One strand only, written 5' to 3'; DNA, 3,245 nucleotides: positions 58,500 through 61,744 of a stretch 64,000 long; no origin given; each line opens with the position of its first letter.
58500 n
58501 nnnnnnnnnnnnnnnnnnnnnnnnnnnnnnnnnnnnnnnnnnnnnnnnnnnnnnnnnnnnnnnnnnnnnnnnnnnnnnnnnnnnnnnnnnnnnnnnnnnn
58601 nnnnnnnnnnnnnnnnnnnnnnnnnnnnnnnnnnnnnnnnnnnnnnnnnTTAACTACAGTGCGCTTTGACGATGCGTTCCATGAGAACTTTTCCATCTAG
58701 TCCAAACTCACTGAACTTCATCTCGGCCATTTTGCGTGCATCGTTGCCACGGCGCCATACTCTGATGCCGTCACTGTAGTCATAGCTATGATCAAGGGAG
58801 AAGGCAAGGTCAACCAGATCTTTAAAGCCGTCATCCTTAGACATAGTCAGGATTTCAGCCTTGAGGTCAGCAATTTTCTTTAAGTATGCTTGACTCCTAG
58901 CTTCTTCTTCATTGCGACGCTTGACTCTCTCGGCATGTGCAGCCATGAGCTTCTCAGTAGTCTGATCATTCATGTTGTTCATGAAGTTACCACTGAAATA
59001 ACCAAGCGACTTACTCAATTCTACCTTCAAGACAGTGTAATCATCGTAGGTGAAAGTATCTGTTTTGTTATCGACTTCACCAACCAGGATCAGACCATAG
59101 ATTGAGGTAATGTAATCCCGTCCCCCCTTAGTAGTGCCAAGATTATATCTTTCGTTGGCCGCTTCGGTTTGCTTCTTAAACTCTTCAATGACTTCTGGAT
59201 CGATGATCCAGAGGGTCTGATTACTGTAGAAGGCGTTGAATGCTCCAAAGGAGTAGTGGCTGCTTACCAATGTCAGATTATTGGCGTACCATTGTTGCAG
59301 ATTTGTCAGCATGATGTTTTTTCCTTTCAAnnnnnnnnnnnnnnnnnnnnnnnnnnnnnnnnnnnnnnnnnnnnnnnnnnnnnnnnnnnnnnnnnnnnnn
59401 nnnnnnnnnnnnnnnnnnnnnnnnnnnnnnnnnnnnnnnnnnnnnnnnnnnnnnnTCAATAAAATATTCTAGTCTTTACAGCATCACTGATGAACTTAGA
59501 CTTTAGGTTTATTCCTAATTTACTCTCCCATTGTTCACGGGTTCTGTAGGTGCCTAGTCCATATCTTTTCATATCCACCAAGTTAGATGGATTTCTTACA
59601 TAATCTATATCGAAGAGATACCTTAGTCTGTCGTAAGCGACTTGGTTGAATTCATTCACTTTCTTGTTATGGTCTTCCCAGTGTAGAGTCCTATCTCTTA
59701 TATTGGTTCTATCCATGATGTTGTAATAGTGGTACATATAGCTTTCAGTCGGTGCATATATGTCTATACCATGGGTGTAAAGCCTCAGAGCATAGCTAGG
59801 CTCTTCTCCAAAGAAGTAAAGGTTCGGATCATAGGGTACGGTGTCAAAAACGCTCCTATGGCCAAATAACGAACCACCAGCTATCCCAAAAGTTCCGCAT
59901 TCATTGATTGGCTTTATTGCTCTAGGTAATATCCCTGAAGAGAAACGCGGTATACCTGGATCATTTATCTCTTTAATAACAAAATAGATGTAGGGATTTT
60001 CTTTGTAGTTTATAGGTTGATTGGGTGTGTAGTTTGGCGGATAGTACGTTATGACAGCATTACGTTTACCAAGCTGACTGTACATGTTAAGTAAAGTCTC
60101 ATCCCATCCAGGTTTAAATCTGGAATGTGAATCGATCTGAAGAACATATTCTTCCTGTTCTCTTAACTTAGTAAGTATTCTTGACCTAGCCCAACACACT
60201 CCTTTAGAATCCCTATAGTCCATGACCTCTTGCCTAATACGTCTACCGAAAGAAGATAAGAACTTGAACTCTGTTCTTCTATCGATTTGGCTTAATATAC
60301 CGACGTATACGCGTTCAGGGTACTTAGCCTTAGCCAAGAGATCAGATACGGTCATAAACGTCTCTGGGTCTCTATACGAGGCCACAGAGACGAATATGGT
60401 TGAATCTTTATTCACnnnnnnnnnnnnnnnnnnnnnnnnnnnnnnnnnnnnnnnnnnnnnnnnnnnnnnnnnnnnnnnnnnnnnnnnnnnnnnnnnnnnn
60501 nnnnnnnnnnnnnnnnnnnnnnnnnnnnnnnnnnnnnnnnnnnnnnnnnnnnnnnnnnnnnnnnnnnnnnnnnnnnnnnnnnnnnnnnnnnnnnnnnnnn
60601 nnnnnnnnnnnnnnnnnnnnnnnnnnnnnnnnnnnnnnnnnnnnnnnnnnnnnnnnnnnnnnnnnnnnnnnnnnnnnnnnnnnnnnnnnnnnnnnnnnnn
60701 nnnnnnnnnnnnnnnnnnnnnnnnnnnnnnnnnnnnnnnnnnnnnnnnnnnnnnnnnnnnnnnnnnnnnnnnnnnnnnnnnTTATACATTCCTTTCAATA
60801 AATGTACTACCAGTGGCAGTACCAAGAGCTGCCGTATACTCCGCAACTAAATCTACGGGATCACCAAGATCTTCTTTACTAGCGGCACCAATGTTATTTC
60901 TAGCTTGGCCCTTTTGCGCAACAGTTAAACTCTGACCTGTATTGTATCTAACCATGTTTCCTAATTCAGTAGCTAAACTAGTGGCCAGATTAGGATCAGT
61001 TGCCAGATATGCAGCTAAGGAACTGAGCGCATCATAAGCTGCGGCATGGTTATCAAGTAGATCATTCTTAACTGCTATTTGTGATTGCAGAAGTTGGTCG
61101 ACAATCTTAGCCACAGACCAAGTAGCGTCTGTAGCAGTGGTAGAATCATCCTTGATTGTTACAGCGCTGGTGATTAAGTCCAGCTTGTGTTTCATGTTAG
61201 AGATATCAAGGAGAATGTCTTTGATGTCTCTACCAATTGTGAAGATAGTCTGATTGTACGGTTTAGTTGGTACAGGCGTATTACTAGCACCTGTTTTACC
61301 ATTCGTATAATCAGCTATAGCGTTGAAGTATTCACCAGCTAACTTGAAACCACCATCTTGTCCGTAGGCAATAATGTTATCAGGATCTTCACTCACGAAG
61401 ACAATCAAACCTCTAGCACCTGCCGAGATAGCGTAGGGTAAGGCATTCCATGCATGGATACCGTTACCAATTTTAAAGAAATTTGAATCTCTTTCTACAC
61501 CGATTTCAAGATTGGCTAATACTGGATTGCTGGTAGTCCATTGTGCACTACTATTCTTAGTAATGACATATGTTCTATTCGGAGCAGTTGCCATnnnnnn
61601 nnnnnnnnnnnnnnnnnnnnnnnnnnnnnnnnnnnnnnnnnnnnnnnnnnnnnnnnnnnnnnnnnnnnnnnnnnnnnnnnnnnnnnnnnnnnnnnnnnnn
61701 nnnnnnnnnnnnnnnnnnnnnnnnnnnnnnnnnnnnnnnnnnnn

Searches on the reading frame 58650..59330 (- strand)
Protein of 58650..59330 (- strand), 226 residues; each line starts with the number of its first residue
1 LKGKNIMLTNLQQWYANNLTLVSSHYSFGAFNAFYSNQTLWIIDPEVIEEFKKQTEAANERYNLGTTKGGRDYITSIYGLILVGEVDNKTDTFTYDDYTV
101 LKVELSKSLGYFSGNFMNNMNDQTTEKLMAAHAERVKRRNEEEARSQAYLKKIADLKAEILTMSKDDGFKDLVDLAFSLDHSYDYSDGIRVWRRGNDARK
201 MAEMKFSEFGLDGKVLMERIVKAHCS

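Call 10: search_protein_families(library=phrogs, proteins=[window:58650-59330:-], max_evalue=0.001)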
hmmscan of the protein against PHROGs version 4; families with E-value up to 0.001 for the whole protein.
window:58650-59330:- (226 aa): 0 families

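Call 11: search_protein_families(library=pfam, proteins=[window:58650-59330:-], max_evalue=0.001)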
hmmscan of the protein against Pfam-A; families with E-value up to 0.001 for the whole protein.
window:58650-59330:- (226 aa): 0 families

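Call 13: search_dna_similar(query=window:58650-59330:-, collection=phages, mode=protein, max_rows=20, max_evalue=0.001)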
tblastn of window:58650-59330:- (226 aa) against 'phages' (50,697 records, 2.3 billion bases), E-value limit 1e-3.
No match.

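Call 16: find_related_loci(query=window:58650-59330:-, collection=viral_contigs, flank=4000)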
Query window:58650-59330:- (226 aa) in viral_contigs; peptide patterns used: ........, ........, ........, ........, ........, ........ (x = any residue, [..] = any of these).
9 stretches matched a pattern, but none encodes a relative of the query by tblastn (E <= 1e-3).

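Call 33: find_homologous_proteins(query=window:58650-59330:-, max_evalue=0.001)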
Query window:58650-59330:- (226 aa): 107 proteins with E <= 0.001 among 323 candidates.
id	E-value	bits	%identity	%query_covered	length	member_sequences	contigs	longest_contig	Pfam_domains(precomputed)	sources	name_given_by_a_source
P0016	4.0e-146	502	100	100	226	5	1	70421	-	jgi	-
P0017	7.6e-125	433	88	97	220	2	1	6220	-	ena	-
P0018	9.1e-125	432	88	97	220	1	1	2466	-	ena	-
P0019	1.2e-123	429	87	97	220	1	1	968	-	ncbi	-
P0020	2.7e-123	428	87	97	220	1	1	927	-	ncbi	-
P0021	2.8e-123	427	87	97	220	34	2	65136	-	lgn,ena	-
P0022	3.5e-123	427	88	97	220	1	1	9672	-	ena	-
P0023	4.1e-123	427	89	97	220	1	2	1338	-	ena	-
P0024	6.2e-123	426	87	97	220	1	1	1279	-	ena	-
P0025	7.4e-122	423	86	97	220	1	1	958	-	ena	-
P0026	8.4e-122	423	87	97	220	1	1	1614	-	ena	-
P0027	1.1e-121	422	86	97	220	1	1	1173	-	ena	-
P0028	4.9e-121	420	86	97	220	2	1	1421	-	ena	-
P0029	7.5e-121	420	86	97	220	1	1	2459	-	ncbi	-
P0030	1.6e-120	418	86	97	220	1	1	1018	-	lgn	-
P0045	1.3e-118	412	82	100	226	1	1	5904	-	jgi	jgi:hypothetical protein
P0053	9.1e-118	409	83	97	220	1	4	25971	-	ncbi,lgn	-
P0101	4.2e-112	391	80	97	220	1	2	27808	-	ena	-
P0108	4.4e-110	384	78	97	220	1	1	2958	-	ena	-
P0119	2.5e-86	307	67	97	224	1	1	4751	-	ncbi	-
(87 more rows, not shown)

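Call 34: find_encoding_contigs(protein=P0119, flank=3000, max_places=3)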
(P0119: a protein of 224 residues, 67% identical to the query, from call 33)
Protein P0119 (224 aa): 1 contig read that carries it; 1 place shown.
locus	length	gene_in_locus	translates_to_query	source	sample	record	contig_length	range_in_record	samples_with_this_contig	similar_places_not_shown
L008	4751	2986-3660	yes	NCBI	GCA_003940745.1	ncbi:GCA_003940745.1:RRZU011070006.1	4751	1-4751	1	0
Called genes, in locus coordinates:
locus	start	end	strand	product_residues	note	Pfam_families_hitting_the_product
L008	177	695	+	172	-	-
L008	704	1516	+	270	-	-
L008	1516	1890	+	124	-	-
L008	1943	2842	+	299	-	PF11397:GlcNAc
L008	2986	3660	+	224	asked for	-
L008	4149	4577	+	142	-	-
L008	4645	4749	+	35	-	?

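Call 35: find_encoding_contigs(protein=P0021, flank=3000, max_places=3)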
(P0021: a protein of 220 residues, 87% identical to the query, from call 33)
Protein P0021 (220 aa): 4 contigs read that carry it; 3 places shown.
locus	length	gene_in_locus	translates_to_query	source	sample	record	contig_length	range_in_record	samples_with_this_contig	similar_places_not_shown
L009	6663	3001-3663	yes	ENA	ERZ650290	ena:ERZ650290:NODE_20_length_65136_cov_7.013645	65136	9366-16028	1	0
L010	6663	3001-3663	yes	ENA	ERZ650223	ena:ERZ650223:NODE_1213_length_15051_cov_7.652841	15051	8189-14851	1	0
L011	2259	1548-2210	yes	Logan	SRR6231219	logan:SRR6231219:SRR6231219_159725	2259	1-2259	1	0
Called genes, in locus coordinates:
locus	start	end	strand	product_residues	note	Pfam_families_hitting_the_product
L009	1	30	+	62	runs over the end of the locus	-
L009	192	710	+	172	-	-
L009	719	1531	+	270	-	-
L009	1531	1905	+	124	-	-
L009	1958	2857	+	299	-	PF11397:GlcNAc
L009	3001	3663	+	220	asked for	-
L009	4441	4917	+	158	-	PF20329:DUF6624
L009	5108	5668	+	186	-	-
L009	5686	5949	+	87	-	-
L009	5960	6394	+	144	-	-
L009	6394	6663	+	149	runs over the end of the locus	-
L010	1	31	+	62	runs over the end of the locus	-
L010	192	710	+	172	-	-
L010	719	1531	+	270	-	-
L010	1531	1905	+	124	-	-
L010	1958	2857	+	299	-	PF11397:GlcNAc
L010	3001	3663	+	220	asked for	-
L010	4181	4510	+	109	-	-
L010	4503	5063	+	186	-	-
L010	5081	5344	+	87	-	-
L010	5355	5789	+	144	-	-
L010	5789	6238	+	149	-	-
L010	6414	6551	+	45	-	-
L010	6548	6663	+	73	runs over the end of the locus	-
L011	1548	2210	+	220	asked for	-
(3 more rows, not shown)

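Call 36: find_encoding_contigs(protein=P0053, flank=3000, max_places=4)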
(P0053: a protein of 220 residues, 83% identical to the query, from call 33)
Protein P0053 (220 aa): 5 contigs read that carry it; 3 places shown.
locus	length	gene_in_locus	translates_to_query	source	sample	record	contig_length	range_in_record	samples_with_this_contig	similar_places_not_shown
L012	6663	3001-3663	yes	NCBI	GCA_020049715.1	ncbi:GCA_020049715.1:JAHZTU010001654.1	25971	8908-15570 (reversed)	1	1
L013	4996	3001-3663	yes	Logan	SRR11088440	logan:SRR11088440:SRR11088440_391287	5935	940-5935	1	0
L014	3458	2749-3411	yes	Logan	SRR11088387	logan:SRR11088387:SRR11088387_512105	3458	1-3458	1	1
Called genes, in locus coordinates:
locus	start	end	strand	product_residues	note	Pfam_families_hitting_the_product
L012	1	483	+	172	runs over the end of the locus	-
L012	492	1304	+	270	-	-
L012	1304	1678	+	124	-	-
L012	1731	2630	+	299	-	PF11397:GlcNAc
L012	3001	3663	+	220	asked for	-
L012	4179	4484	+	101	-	-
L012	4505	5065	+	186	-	-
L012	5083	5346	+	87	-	-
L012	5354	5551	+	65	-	-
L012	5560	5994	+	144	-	-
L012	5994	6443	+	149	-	-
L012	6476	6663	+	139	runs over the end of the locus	PF00085:Thioredoxin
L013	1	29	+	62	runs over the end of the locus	-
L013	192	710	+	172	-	-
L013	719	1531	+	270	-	-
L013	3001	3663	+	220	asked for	-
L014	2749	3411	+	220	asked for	-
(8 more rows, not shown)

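Call 37: find_encoding_contigs(protein=P0101, flank=3000, max_places=3)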
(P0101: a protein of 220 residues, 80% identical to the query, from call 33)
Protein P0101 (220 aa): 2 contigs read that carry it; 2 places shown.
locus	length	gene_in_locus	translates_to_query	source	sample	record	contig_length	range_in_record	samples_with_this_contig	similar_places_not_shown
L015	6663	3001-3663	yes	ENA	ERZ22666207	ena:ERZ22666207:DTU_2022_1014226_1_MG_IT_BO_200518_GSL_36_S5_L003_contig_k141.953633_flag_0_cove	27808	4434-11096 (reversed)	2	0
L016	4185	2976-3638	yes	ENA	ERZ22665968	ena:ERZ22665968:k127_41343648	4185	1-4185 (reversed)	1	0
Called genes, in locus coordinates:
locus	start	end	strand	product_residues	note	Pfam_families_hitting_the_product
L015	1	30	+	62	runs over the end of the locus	-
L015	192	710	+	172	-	-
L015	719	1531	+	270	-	-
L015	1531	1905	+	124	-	-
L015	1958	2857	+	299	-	PF11397:GlcNAc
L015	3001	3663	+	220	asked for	-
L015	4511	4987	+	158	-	PF20329:DUF6624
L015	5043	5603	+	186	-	-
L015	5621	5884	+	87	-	-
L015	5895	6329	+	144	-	-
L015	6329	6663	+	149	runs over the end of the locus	-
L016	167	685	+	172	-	-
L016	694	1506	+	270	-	-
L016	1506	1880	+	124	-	-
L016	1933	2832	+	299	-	PF11397:GlcNAc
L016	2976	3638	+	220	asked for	-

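Call 62: find_encoding_contigs(protein=P0045, flank=3000, max_places=3)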
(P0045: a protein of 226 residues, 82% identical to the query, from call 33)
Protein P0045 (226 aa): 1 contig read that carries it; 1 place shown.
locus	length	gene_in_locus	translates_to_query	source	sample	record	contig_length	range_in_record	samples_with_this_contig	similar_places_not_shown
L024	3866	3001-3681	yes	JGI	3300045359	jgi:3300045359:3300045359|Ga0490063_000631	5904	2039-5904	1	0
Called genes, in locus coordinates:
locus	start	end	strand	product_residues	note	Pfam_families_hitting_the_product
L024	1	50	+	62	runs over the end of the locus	-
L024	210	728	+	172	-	-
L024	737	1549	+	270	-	-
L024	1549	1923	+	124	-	-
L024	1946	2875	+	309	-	PF11397:GlcNAc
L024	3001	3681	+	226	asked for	-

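Call 63: find_encoding_contigs(protein=P0108, flank=3000, max_places=3)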
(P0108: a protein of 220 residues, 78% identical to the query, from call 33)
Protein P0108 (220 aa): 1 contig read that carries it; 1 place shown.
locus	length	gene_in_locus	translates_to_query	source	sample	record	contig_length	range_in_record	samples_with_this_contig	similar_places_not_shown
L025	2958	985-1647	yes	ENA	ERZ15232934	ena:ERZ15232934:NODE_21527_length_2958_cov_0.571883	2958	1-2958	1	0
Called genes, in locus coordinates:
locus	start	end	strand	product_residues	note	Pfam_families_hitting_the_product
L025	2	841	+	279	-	?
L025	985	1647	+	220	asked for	-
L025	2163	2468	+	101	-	-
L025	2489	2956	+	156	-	?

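Call 100: search_protein_families(library=padloc, proteins=[window:58653-59330:-], max_evalue=0.01)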
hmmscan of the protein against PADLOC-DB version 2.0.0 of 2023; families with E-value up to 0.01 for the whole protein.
window:58653-59330:- (226 aa): 0 families

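Call 105: search_protein_families(library=phrogs, proteins=[L008:4149-4574:+, L009:4441-4914:+, L012:4179-4481:+, L010:4181-4507:+], max_evalue=0.01)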
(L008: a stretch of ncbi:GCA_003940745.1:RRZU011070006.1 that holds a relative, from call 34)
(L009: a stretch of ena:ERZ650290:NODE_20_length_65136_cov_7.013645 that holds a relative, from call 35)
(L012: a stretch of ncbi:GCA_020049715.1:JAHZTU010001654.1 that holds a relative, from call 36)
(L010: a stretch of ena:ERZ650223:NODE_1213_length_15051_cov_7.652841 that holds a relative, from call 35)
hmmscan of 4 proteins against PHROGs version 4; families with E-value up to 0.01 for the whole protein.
L008:4149-4574:+ (142 aa): 5 families
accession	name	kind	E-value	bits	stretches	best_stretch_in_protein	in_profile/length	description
phrog_374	-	DNA, RNA and nucleotide metabolism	8.7e-24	85.2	1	16-130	203-316/617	HNH endonuclease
phrog_8790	-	DNA, RNA and nucleotide metabolism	3.2e-17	64.3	1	66-130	3-68/241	restriction endonuclease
phrog_3377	-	DNA, RNA and nucleotide metabolism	4.5e-13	50.5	1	81-131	8-59/196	HNH endonuclease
phrog_2081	-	DNA, RNA and nucleotide metabolism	3.8e-11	43.8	1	55-126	80-144/433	HNH endonuclease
phrog_953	-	DNA, RNA and nucleotide metabolism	9.1e-10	39.4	1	75-131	212-267/420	HNH endonuclease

L009:4441-4914:+ (158 aa): 0 families

L012:4179-4481:+ (101 aa): 2 families
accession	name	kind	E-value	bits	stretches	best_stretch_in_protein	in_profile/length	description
phrog_374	-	DNA, RNA and nucleotide metabolism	8.8e-10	39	1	17-100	204-285/617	HNH endonuclease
phrog_8790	-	DNA, RNA and nucleotide metabolism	0.0027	18.7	0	11-66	185-240/241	restriction endonuclease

L010:4181-4507:+ (109 aa): 2 families
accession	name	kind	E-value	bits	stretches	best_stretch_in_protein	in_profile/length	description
phrog_374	-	DNA, RNA and nucleotide metabolism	1.1e-12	48.6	1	16-108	203-293/617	HNH endonuclease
phrog_8790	-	DNA, RNA and nucleotide metabolism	2.1e-06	28.9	0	66-108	3-46/241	restriction endonuclease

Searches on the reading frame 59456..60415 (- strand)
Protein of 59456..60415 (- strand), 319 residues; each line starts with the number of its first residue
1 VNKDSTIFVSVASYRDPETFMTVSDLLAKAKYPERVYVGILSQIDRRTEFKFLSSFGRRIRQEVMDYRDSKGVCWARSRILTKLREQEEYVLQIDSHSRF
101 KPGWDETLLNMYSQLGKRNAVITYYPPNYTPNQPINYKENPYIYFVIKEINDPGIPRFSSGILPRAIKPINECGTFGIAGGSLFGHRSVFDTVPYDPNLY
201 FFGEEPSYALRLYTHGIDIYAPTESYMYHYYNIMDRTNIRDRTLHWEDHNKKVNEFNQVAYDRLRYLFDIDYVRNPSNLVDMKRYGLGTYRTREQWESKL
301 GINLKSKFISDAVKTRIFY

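Call 10: search_protein_families(library=phrogs, proteins=[window:59456-60415:-], max_evalue=0.001)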
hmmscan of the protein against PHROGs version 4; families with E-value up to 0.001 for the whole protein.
window:59456-60415:- (319 aa): 1 family
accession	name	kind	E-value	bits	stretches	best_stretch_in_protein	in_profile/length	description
phrog_24687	-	moron, auxiliary metabolic gene and host takeover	2e-48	166.4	1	6-317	3-310/409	glycosyltransferase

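Call 11: search_protein_families(library=pfam, proteins=[window:59456-60415:-], max_evalue=0.001)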
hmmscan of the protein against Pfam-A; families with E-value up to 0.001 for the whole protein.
window:59456-60415:- (319 aa): 1 family
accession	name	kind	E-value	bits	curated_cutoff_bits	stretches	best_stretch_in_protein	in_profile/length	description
PF11397.14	GlcNAc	-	3.7e-58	198.1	21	2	56-303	95-349/352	Glycosyltransferase (GlcNAc)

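Call 56: search_dna_similar(query=window:59456-60415:-, collection=phages, mode=protein, max_rows=12, max_evalue=0.00001)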
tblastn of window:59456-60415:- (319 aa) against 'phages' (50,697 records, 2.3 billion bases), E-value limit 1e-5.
Records with a match: 4; places in all: 4; records where one place covers at least 80% of the query: 2.
Best place of each record, by identity: <60% 4.
By first word of the organism name: Xanthomonas 2; Stenotrophomonas 2.
By host as written in the record: Xanthomonas oryzae pv. oryzae 1; Xanthomonas citri 1; Stenotrophomonas maltophilia SRM01 1; Stenotrophomonas maltophilia 1.
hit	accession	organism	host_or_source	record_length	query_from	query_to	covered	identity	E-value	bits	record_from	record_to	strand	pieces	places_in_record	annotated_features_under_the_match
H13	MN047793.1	Xanthomonas phage Xoo-sp13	Xanthomonas oryzae pv. oryzae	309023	5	317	98%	28.5%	6e-27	117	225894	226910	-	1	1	glycosyl transferase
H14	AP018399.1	Xanthomonas phage XacN1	Xanthomonas citri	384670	5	317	98%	27.7%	2e-29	124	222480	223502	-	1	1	glycosyltransferase family protein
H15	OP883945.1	Stenotrophomonas phage CM1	Stenotrophomonas maltophilia SRM01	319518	65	317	79%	27.1%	5e-16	84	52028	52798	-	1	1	record has no annotation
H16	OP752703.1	Stenotrophomonas phage RAS14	Stenotrophomonas maltophilia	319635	65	317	79%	27.1%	5e-16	84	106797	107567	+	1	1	hypothetical protein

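Call 90: find_related_loci(query=window:59456-60415:-, collection=viral_contigs, flank=4000)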
Query window:59456-60415:- (319 aa) in viral_contigs; peptide patterns used: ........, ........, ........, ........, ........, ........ (x = any residue, [..] = any of these).
10 stretches matched a pattern; 4 encode a relative of the query (tblastn E <= 1e-3); 4 distinct loci.
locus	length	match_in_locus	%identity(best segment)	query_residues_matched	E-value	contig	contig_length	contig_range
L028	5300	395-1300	37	1-315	7e-58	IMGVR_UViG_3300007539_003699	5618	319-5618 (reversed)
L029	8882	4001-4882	37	3-309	1e-57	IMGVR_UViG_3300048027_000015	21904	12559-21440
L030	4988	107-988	37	3-309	2e-57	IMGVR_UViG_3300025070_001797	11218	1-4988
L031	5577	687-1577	37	6-315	5e-57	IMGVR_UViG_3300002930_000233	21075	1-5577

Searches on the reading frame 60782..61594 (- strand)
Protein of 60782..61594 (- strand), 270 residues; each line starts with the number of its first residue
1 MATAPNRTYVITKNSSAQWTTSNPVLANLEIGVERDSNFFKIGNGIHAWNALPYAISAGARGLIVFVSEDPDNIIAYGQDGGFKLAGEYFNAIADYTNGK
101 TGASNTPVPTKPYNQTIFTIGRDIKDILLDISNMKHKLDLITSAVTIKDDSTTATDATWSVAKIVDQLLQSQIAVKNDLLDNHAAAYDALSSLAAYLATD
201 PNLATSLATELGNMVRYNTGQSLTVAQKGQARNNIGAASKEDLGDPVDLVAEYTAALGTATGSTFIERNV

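Call 10: search_protein_families(library=phrogs, proteins=[window:60782-61594:-], max_evalue=0.001)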
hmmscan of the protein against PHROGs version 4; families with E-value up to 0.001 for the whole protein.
window:60782-61594:- (270 aa): 14 families
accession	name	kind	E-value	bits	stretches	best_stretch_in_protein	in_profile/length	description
phrog_4757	-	unknown function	1e-18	68.7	1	129-262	49-189/359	-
phrog_33904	-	tail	1.9e-10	41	1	13-60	8-55/542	tail fiber protein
phrog_38417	-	other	3.7e-10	40.6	1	13-57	8-52/312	hyaluronidase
phrog_27786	-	tail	4.7e-10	39.6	1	6-58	4-56/729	tail spike protein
phrog_697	-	head and packaging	7.1e-10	37.8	1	13-55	9-51/2079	structural protein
phrog_19200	-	head and packaging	5.5e-09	36.7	1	14-62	17-65/268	virion structural protein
phrog_6049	-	tail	8.3e-08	33.1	1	13-72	15-75/337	tail fiber protein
phrog_24754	-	tail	4.1e-07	31.1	1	11-59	9-57/202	tail fiber protein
phrog_23595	-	tail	1.1e-06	28.9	1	12-68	8-63/440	minor tail protein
phrog_31660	-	tail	1.9e-06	28.8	1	14-60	15-61/182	tail fiber protein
phrog_19976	-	tail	2.8e-06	28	1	13-58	14-63/256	tail assembly protein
phrog_24580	-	tail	5e-06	26.8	1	14-58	9-53/292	tail fiber protein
phrog_21562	-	tail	9.9e-05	22.5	1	9-58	7-56/324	tail protein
phrog_11419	-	tail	0.00032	19.6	1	5-57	92-146/1063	tail fiber protein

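Call 11: search_protein_families(library=pfam, proteins=[window:60782-61594:-], max_evalue=0.001)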
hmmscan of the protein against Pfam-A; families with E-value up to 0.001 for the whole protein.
window:60782-61594:- (270 aa): 0 families
